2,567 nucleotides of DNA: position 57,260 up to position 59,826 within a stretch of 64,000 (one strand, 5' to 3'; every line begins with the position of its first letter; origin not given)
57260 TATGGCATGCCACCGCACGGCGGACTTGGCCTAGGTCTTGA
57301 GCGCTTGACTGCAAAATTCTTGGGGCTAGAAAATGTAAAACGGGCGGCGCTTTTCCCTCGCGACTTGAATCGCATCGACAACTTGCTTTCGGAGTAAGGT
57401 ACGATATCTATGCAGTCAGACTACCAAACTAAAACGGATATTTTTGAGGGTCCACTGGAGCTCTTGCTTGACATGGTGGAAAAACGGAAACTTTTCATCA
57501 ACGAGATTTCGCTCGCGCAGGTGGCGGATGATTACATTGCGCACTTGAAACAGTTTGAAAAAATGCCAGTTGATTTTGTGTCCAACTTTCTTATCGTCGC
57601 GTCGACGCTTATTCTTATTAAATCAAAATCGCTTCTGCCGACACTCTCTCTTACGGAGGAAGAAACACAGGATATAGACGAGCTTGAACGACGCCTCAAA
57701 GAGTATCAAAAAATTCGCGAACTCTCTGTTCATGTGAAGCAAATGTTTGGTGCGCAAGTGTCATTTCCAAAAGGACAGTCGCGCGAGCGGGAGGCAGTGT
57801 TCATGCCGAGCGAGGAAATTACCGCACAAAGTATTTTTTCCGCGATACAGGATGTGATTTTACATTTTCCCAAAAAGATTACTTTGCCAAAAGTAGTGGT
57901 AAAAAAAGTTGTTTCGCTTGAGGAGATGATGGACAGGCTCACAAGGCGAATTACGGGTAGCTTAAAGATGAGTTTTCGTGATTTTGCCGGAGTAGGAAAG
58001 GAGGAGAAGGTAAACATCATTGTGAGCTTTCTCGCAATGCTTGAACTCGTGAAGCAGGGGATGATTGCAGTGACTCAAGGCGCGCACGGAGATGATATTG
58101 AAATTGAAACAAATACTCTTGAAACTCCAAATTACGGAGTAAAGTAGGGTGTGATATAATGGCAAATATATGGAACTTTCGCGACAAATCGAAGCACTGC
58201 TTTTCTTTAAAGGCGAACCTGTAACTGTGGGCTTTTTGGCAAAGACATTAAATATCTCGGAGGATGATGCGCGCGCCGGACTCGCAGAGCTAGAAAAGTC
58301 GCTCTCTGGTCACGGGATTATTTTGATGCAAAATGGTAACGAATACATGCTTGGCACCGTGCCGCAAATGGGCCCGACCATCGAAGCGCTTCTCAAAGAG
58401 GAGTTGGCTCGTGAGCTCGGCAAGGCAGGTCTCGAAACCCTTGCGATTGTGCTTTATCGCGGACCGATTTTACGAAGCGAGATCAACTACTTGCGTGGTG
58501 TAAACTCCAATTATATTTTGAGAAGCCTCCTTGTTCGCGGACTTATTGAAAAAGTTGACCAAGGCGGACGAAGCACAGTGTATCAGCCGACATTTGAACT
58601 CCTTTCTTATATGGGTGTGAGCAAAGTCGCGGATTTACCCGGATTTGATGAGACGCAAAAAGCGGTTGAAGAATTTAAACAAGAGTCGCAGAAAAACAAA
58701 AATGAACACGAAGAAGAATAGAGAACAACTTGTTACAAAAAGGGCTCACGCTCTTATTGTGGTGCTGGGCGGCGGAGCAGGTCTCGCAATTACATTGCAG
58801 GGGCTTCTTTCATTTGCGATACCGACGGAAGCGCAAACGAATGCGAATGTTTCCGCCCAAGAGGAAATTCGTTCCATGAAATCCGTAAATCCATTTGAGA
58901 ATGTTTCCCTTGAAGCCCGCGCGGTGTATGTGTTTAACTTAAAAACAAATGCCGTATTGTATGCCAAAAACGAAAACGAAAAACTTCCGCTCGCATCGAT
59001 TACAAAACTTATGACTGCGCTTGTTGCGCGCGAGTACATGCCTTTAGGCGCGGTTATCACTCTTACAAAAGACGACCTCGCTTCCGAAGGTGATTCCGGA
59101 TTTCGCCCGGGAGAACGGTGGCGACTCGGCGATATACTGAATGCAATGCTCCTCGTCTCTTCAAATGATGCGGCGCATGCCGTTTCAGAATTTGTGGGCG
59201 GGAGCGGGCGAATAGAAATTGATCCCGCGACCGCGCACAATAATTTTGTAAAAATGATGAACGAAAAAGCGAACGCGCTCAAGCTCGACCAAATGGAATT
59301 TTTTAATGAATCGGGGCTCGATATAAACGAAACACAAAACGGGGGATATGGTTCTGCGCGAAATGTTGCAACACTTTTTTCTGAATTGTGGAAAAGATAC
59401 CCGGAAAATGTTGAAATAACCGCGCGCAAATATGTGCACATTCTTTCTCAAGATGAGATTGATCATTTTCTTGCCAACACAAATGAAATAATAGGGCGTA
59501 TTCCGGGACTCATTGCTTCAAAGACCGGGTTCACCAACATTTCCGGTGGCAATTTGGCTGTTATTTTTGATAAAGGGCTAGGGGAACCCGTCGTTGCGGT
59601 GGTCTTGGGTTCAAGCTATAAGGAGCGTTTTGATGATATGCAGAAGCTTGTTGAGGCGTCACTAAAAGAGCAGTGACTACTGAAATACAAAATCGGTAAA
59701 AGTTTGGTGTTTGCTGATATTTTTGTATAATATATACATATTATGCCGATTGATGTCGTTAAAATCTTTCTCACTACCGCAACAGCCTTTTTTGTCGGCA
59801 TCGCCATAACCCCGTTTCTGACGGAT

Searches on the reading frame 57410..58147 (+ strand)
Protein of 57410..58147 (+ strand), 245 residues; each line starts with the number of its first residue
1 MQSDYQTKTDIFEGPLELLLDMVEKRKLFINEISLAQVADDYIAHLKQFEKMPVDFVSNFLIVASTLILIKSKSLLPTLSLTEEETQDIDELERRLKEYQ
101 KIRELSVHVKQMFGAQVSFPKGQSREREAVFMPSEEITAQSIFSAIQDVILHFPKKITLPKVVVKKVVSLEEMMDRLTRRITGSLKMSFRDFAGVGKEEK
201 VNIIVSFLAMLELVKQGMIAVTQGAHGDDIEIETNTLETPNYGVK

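Call 8: search_protein_families(library=pfam, proteins=[window:57410-58147:+], max_evalue=0.01)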
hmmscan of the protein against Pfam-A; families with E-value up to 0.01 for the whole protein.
window:57410-58147:+ (245 aa): 1 family
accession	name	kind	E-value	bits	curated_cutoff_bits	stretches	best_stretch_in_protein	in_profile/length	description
PF02616.19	SMC_ScpA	-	8e-22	78.8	24.6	1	22-233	1-230/232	Segregation and condensation protein ScpA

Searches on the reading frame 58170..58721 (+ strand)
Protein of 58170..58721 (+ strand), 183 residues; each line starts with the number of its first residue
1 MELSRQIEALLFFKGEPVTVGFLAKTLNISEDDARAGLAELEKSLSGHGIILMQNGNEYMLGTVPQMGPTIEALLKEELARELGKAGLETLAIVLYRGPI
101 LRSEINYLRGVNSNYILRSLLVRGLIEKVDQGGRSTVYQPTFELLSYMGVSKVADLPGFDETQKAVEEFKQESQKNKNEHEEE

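Call 8: search_protein_families(library=pfam, proteins=[window:58170-58721:+], max_evalue=0.01)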
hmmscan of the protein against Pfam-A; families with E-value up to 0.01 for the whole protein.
window:58170-58721:+ (183 aa): 2 families
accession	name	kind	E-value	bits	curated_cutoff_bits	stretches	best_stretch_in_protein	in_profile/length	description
PF04079.22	SMC_ScpB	-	2.5e-38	131.6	27.4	1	6-157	2-158/160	Segregation and condensation complex subunit ScpB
PF12802.13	MarR_2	-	0.0045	17.5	27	0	6-43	7-46/61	MarR family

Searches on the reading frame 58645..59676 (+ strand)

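Call 8: search_protein_families(library=pfam, proteins=[window:58645-59676:+], max_evalue=0.01)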
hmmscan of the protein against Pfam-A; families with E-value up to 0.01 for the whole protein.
window:58645-59676:+ (343 aa): 3 families
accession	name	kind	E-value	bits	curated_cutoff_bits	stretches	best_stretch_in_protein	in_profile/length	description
PF00768.25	Peptidase_S11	-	5.1e-36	124.8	27.6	1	88-323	9-237/239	D-alanyl-D-alanine carboxypeptidase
PF13354.11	Beta-lactamase2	-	4.3e-11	43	22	1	94-321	2-213/214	Beta-lactamase enzyme family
PF02113.21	Peptidase_S13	-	0.0064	15.7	22.8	0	90-130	17-57/444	D-Ala-D-Ala carboxypeptidase 3 (S13) family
